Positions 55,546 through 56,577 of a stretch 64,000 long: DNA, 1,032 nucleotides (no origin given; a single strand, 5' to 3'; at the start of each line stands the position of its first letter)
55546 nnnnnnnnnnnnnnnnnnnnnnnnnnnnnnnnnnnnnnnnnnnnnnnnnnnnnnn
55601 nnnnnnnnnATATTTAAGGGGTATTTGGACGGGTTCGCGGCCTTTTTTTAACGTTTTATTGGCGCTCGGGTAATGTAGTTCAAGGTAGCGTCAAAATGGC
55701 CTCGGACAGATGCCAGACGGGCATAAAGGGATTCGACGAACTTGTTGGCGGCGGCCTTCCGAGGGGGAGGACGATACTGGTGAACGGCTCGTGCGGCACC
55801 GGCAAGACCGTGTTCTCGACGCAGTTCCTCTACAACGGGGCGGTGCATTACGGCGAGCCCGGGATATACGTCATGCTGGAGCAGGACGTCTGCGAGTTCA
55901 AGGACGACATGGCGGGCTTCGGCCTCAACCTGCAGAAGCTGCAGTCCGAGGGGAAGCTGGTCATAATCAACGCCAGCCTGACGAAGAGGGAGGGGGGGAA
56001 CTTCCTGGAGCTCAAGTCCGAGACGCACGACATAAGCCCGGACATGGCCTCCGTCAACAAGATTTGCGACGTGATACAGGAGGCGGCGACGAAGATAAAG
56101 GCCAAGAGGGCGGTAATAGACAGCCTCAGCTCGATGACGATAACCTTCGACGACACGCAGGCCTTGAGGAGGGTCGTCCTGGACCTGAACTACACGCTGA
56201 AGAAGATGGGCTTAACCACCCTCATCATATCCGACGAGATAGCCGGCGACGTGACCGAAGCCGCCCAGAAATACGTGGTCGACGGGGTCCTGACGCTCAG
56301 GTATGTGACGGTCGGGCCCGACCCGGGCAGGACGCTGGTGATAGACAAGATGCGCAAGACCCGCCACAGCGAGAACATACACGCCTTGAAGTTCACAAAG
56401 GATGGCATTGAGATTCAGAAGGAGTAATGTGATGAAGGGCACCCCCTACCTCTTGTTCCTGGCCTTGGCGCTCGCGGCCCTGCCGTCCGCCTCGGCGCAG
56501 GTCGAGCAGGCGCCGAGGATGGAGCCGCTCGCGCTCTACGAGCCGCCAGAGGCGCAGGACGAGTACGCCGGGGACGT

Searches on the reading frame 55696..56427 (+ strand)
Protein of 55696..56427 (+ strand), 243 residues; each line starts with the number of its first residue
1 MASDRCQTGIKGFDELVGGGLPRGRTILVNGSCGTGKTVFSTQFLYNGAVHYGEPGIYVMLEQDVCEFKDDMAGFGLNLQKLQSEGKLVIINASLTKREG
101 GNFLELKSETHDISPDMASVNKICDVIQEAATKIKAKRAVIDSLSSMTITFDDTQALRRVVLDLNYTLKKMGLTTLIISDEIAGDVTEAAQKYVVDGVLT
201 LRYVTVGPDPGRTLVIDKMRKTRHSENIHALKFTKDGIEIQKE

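Call 3: search_protein_families(library=pfam, proteins=[window:55696-56427:+], max_evalue=1)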
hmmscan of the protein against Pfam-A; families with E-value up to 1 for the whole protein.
window:55696-56427:+ (243 aa): 8 families
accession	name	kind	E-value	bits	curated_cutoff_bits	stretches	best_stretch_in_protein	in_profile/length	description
PF06745.19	ATPase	-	7.7e-62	209.1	26.6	1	6-242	1-228/231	KaiC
PF13481.12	AAA_25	-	2.1e-05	24.7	27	1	14-178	23-187/195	AAA domain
PF07088.17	GvpD_P-loop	-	7.1e-05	23.2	24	1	24-203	10-173/189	GvpD gas vesicle protein, P-loop domain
PF03796.21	DnaB_C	-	0.0012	18.7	27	1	7-169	3-162/255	DnaB-like helicase C terminal domain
PF05625.17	PAXNEB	-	0.041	13.4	28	1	8-32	21-45/366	PAXNEB protein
PF13191.12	AAA_16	-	0.056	14.4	32.6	1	23-165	23-152/167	AAA ATPase domain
PF25199.1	nSTAND_NTPase5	-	0.18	12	34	0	23-46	40-63/145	Novel STAND NTPase 5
PF13238.12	AAA_18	-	0.24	12.3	29.4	0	27-44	1-18/128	AAA domain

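Call 4: search_protein_families(library=ncbifam, proteins=[window:55696-56427:+], max_evalue=1)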
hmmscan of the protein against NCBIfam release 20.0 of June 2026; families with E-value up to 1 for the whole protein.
window:55696-56427:+ (243 aa): 19 families
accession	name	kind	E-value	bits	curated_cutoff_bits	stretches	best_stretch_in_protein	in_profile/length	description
NF006799.0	PRK09302.1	equivalog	3.3e-49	167.8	408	1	4-240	11-238/515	circadian clock protein KaiC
TIGR03877.1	thermo_KaiC_1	hypoth_equivalog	1.9e-43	148.7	307.25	1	5-242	3-234/238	KaiC domain-containing protein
TIGR02655.1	circ_KaiC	equivalog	2e-40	138.9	546.25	1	6-240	3-228/484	circadian clock protein KaiC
TIGR03881.1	KaiC_arch_4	hypoth_equivalog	2.2e-33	115.9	247.8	1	5-235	2-222/231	KaiC domain-containing protein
TIGR03880.1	KaiC_arch_3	hypoth_equivalog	1.2e-30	106.7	249.45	1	9-241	1-218/224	KaiC domain-containing protein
NF052589.1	ArlH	equivalog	7.4e-17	61.8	215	1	13-224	9-205/229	archaellum protein ArlH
NF004723.0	PRK06067.1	subfamily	1.5e-13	50.9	194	1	7-226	17-219/243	flagellar accessory protein FlaH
TIGR03878.1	thermo_KaiC_2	hypoth_equivalog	1.2e-08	34.6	232.2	1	19-196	31-193/259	KaiC domain-containing protein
NF006320.0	PRK08533.1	equivalog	5.6e-07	29.4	215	1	14-92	14-91/230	flagellar accessory protein FlaH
TIGR03600.1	phage_DnaB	exception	0.0008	18.5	498.65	1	8-146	179-286/421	phage replicative helicase, DnaB family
TIGR00416.1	sms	equivalog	0.0013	17.6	403.05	1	5-65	75-134/454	DNA repair protein RadA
NF006861.0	PRK09361.1-1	equivalog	0.0041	16.7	278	1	4-49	3-48/235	DNA repair and recombination protein RadB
NF003301.0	PRK04301.1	equivalog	0.0083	15.3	259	1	5-44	82-121/316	DNA repair and recombination protein RadA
NF008914.0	PRK12277.1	equivalog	0.011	15.4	96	1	214-240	54-80/83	50S ribosomal protein L13e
TIGR02236.1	recomb_radA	equivalog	0.014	14.8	361.15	1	5-44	77-116/311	DNA repair and recombination protein RadA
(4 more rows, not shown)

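Call 62: search_solved_structures(query=window:55696-56424:+, max_evalue=0.00001, show_alignments=1)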
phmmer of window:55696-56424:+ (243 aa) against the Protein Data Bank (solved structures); distinct sequences matched with E-value up to 0.00001: 47.
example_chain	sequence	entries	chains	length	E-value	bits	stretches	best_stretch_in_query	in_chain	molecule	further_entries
8zn5_B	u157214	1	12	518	3.8e-60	206.4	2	2-231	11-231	KaiC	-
8zn6_F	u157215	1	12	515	1.3e-55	191.6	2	4-240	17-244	KaiC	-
5jwq_A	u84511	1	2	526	3e-54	187.2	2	6-230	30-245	Circadian clock protein kinase KaiC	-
7dy1_A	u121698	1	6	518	3.7e-54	186.8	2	6-230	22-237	Circadian clock protein kinase KaiC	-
4o0m_A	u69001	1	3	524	3.9e-54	186.8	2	6-230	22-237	Circadian clock protein kinase KaiC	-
8zn7_D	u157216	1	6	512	3.7e-51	177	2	5-230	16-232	KaiC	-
8jon_A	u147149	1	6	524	4.4e-51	176.8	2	6-240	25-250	Circadian clock oscillator protein KaiC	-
7x1z_A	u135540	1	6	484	2.3e-49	171.1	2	5-240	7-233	Circadian clock oscillator protein KaiC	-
7s65_A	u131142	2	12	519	3.2e-49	170.7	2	5-240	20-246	Circadian clock protein kinase KaiC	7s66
3s1a_A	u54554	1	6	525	3.3e-49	170.7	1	5-240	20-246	Circadian clock protein kinase kaiC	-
9ofh_A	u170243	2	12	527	3.4e-49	170.6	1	5-240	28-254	Circadian clock oscillator protein KaiC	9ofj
7dyk_A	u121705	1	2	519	3.5e-49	170.6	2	5-240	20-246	Circadian clock protein kinase KaiC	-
7x1y_A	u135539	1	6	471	3.8e-49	170.5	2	5-240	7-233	Circadian clock oscillator protein KaiC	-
7dyi_A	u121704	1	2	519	4.4e-49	170.3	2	5-240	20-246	Circadian clock protein kinase KaiC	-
3jzm_A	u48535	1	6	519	4.4e-49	170.2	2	5-240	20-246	Circadian clock protein kinase kaiC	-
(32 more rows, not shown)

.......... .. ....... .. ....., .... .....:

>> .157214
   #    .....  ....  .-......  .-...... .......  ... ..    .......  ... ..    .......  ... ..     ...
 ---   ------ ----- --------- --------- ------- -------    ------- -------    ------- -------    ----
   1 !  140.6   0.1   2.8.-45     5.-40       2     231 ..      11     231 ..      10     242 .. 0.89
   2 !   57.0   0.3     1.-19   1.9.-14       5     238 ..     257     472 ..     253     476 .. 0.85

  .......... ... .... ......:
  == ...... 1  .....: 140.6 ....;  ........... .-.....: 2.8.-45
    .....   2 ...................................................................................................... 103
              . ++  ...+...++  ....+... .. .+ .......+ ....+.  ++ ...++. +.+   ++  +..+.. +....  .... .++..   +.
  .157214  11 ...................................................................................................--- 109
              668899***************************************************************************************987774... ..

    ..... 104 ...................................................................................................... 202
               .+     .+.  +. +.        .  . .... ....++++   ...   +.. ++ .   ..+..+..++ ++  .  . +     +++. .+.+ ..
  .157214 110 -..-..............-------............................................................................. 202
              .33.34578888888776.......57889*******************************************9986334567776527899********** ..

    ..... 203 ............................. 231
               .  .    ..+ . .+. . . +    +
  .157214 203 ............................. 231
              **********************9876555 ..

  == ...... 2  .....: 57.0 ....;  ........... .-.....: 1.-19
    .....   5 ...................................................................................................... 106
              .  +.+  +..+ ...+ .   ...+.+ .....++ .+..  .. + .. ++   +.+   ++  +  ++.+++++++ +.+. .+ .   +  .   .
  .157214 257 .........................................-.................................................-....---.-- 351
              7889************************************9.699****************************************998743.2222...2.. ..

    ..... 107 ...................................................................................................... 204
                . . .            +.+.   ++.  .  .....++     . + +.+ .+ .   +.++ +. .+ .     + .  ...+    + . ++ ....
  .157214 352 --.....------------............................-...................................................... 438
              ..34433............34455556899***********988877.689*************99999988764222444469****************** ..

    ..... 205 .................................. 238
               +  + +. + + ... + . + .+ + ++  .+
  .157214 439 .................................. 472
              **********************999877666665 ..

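Call 65: search_protein_families(library=padloc, proteins=[window:55696-56427:+], max_evalue=0.01)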
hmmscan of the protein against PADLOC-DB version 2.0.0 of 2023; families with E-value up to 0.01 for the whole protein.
window:55696-56427:+ (243 aa): 1 family
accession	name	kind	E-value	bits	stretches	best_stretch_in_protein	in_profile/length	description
PDLC04140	mad8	-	0.00017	19.2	1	21-163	24-129/314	mads_8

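Call 79: list_cluster_members(proteins=[P0001, window:55696-56424:+, P0024, P0052, P0039, P0028, P0035, P0048, P0021, P0140])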
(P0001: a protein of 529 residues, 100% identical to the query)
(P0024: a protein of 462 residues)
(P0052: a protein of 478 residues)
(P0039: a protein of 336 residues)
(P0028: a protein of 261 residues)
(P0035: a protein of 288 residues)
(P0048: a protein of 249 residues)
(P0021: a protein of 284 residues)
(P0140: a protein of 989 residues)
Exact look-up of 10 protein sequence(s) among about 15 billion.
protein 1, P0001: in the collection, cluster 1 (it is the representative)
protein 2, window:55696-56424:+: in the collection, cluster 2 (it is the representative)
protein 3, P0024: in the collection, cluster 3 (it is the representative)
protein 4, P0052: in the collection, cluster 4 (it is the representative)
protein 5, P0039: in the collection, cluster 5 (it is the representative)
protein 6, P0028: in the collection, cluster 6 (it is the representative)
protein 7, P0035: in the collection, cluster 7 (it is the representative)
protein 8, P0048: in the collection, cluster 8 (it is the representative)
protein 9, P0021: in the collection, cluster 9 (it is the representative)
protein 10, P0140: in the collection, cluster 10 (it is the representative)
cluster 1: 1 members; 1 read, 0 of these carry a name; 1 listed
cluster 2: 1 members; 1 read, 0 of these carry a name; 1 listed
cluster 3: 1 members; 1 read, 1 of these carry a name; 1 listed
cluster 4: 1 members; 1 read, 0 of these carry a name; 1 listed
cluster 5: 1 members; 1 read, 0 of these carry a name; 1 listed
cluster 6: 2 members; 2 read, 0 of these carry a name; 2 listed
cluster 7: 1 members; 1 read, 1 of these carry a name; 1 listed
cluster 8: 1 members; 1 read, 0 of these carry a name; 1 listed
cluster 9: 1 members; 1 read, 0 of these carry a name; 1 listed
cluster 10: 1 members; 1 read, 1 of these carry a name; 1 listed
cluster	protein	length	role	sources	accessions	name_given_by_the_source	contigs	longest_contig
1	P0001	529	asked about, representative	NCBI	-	-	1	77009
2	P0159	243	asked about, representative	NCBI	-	-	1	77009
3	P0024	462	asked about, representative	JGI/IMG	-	hypothetical protein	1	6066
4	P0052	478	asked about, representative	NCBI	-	-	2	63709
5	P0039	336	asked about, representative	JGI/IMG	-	-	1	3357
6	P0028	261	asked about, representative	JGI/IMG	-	-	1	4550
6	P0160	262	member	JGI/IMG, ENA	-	-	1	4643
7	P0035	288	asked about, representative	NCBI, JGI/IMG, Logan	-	hypothetical protein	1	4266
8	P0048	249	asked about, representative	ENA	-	-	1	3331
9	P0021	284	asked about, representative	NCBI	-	-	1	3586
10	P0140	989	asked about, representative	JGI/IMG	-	transitional endoplasmic reticulum ATPase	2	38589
